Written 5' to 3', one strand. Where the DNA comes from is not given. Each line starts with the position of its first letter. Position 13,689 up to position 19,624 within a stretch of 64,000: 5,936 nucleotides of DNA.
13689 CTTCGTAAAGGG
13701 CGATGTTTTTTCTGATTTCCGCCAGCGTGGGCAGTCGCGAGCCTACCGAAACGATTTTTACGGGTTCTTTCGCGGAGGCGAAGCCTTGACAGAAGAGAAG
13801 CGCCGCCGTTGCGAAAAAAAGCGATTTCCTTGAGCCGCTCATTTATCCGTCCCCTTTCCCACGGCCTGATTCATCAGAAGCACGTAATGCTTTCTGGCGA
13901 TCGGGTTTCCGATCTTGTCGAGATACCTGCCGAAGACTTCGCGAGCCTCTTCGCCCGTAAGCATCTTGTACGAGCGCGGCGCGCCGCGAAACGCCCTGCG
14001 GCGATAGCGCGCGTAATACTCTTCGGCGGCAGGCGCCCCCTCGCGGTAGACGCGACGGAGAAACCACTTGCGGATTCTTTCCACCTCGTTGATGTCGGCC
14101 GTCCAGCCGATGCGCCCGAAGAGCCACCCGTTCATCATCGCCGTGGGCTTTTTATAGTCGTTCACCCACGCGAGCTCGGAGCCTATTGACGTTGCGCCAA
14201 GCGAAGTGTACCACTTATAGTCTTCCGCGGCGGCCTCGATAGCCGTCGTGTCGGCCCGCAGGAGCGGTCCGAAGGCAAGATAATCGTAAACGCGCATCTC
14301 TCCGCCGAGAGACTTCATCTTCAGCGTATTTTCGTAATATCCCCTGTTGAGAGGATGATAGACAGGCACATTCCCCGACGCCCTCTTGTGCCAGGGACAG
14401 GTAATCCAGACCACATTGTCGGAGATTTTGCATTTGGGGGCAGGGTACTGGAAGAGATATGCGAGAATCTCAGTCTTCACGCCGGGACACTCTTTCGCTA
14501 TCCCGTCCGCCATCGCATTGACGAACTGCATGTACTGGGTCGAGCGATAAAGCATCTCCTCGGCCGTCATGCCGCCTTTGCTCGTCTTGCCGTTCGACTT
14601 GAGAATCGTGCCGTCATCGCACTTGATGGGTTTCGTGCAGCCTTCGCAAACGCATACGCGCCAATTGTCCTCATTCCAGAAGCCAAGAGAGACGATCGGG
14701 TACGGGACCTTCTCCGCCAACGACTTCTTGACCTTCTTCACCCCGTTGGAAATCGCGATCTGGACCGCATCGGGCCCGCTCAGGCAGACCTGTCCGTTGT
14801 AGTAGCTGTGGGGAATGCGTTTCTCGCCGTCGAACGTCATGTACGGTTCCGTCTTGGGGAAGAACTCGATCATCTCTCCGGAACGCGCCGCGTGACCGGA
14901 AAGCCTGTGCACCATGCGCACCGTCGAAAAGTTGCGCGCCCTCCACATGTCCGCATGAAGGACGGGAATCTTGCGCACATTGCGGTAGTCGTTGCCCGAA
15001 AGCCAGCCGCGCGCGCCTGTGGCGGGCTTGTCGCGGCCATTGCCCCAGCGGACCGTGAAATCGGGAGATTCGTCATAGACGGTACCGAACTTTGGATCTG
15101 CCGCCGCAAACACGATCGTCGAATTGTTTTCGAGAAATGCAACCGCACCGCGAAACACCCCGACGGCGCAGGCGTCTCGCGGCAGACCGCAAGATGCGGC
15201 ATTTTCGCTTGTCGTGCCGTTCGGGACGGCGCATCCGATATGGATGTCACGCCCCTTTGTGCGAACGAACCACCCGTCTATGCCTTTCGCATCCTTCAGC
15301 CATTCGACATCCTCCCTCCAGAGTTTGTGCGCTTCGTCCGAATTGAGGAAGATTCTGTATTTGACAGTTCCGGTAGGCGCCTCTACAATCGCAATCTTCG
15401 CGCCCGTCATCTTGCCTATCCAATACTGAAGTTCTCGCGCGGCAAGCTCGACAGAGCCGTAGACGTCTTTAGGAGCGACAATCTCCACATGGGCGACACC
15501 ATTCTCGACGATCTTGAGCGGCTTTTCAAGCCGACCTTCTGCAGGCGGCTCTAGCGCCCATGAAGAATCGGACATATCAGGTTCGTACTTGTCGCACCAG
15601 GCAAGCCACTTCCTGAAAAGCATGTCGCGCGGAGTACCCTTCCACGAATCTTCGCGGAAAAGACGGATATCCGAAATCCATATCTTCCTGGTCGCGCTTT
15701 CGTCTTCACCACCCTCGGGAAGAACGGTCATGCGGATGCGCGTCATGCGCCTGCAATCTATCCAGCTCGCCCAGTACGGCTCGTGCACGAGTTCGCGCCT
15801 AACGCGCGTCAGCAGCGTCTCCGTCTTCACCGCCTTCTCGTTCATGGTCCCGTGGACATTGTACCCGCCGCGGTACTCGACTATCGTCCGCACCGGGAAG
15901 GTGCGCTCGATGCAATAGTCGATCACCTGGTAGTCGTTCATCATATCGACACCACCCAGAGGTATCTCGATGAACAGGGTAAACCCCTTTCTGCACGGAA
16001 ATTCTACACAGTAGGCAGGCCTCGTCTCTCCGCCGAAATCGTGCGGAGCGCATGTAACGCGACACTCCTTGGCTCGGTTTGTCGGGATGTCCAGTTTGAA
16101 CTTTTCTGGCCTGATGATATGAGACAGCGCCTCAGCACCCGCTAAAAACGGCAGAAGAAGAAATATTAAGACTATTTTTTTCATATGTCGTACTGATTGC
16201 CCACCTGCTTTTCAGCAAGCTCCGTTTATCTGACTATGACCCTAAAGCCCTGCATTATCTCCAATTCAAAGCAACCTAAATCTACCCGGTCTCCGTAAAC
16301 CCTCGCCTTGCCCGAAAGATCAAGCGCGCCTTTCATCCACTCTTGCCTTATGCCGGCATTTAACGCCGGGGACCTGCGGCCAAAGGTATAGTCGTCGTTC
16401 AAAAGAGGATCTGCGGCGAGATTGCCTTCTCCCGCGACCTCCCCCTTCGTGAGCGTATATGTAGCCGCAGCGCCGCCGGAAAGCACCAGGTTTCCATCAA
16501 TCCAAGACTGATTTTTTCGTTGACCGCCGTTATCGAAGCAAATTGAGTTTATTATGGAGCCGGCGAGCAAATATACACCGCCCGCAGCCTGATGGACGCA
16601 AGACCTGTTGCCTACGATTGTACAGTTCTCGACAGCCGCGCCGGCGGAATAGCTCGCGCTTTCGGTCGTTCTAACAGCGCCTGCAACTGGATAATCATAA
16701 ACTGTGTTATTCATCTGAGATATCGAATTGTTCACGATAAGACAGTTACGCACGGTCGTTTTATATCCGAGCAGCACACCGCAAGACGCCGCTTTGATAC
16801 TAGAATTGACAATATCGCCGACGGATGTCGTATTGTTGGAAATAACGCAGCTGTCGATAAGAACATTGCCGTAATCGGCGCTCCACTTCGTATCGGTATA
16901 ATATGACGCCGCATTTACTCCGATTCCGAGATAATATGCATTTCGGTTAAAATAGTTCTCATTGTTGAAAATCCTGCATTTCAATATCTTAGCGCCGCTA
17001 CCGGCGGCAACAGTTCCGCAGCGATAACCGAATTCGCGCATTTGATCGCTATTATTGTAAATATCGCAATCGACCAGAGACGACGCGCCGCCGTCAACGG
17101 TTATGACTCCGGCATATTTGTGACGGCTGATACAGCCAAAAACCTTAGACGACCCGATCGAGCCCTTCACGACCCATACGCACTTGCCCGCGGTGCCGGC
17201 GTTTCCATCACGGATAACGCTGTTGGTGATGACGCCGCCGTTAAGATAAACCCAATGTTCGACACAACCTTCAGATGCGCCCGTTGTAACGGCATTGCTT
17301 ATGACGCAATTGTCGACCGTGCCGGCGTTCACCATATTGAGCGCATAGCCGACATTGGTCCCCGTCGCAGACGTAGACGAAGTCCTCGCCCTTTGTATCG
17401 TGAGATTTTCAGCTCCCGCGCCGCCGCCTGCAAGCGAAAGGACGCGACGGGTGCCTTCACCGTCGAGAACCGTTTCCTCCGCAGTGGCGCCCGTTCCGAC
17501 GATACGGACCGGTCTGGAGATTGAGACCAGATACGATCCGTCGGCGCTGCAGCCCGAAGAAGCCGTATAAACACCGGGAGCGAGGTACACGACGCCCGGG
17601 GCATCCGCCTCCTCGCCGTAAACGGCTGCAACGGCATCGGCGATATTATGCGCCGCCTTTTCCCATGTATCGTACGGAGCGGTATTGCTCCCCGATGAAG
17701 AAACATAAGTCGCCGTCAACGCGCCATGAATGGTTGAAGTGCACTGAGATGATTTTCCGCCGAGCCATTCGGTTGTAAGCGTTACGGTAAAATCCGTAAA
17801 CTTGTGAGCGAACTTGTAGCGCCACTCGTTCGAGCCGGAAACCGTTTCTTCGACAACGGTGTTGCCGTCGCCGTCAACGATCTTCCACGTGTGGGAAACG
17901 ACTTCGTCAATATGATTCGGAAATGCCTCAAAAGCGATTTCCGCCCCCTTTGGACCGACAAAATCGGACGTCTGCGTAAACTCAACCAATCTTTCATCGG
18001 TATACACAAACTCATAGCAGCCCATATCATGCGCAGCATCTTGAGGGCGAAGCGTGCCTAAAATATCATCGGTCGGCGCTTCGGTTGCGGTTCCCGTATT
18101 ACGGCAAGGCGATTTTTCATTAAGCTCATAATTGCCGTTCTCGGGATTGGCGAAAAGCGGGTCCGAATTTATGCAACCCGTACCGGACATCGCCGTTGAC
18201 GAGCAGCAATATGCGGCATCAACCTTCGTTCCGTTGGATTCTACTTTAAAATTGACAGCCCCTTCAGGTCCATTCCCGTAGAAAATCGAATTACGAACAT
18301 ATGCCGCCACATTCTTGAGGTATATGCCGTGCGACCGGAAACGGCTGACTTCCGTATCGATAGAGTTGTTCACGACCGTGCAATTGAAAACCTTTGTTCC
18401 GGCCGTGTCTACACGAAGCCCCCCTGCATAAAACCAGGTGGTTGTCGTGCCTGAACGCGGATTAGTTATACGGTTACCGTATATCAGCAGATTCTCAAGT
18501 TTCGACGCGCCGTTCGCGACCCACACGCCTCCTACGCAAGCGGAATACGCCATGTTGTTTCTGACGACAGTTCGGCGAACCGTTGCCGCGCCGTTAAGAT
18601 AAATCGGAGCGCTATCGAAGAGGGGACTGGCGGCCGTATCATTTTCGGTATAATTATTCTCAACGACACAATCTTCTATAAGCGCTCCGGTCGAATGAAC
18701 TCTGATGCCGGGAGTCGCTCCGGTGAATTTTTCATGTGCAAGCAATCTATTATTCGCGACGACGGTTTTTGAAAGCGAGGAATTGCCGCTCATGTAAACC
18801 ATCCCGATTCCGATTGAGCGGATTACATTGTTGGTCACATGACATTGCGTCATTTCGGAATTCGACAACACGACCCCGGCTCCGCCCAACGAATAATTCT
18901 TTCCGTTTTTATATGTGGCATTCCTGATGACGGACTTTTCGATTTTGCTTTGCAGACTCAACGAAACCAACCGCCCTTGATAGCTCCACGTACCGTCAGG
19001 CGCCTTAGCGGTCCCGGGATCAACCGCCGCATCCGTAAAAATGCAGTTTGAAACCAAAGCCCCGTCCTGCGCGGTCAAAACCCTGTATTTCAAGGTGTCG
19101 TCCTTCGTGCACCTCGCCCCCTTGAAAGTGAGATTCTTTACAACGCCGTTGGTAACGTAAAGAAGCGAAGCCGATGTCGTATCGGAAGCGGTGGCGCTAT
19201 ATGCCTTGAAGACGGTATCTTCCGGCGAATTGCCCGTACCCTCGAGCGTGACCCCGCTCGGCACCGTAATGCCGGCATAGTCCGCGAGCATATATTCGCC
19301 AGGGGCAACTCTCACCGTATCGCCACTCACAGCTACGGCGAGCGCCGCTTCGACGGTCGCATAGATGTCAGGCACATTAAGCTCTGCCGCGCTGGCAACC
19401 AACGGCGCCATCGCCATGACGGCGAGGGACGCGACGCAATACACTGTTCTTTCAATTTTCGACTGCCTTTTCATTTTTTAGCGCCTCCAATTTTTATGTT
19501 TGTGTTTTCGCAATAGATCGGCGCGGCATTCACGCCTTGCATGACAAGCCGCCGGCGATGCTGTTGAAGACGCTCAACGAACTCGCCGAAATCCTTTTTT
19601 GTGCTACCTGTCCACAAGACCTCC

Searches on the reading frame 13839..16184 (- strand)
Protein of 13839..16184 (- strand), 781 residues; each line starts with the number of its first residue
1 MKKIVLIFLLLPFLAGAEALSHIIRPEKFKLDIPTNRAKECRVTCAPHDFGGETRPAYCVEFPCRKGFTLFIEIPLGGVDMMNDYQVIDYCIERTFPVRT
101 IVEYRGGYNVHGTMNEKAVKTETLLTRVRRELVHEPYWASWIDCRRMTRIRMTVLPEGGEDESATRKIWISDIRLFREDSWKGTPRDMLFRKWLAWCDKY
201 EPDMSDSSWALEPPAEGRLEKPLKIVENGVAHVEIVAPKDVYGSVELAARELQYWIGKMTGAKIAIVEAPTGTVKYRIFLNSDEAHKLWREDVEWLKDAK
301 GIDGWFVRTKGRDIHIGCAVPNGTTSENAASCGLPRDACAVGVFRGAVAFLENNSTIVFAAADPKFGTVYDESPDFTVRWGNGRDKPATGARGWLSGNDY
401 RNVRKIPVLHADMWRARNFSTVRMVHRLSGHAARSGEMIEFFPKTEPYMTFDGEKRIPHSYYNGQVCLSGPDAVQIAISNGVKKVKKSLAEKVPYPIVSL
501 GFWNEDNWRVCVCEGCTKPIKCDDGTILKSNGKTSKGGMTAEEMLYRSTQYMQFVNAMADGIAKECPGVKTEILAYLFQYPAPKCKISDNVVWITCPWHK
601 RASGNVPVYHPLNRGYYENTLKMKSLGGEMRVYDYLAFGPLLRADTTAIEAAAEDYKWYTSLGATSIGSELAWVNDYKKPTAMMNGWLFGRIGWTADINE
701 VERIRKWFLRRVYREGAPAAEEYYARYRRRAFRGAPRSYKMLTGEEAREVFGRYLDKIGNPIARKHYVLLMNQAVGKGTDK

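Call 11: search_protein_families(library=pfam, proteins=[window:13839-16184:-])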
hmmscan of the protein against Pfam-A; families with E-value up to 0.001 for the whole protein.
window:13839-16184:- (781 aa): 1 family
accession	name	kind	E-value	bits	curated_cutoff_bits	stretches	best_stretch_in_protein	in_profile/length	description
PF16126.11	DUF4838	-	2e-19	70.4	26.6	1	442-724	78-324/325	Domain of unknown function (DUF4838)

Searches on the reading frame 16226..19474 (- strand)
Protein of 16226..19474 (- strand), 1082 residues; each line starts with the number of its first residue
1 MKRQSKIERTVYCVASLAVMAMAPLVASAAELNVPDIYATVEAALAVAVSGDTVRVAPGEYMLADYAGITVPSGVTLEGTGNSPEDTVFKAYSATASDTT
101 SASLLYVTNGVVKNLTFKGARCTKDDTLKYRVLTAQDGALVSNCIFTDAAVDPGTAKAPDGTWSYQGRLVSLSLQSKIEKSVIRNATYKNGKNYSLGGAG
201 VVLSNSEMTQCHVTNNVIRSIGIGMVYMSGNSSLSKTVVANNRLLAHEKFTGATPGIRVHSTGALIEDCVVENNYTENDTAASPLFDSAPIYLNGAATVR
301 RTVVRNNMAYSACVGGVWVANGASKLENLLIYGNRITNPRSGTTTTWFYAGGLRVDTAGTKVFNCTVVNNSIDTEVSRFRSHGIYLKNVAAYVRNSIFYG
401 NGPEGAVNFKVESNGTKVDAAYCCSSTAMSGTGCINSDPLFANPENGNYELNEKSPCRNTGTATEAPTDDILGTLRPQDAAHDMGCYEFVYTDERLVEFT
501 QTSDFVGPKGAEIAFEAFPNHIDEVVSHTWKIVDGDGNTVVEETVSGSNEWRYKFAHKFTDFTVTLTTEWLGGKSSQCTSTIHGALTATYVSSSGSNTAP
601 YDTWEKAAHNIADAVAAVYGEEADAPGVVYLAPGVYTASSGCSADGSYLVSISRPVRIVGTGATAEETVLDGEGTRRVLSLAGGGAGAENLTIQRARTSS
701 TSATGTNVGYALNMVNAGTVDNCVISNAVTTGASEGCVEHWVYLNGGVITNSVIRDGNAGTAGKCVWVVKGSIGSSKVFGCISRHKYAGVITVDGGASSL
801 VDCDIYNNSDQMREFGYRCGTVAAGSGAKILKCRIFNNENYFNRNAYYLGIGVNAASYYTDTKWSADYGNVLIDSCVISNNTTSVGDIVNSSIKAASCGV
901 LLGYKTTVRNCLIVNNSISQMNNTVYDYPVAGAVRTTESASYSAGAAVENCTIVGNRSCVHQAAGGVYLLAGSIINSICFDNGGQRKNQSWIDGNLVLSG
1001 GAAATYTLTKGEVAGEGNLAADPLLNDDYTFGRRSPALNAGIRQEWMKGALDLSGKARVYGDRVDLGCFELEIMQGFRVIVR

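Call 11: search_protein_families(library=pfam, proteins=[window:16226-19474:-])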
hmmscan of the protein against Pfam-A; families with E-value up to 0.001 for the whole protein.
window:16226-19474:- (1082 aa): 1 family
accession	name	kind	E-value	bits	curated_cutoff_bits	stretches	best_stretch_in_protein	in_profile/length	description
PF17161.10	DUF5123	-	0.00025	22.6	35.1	1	363-459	4-106/113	Domain of unknown function (DUF5123)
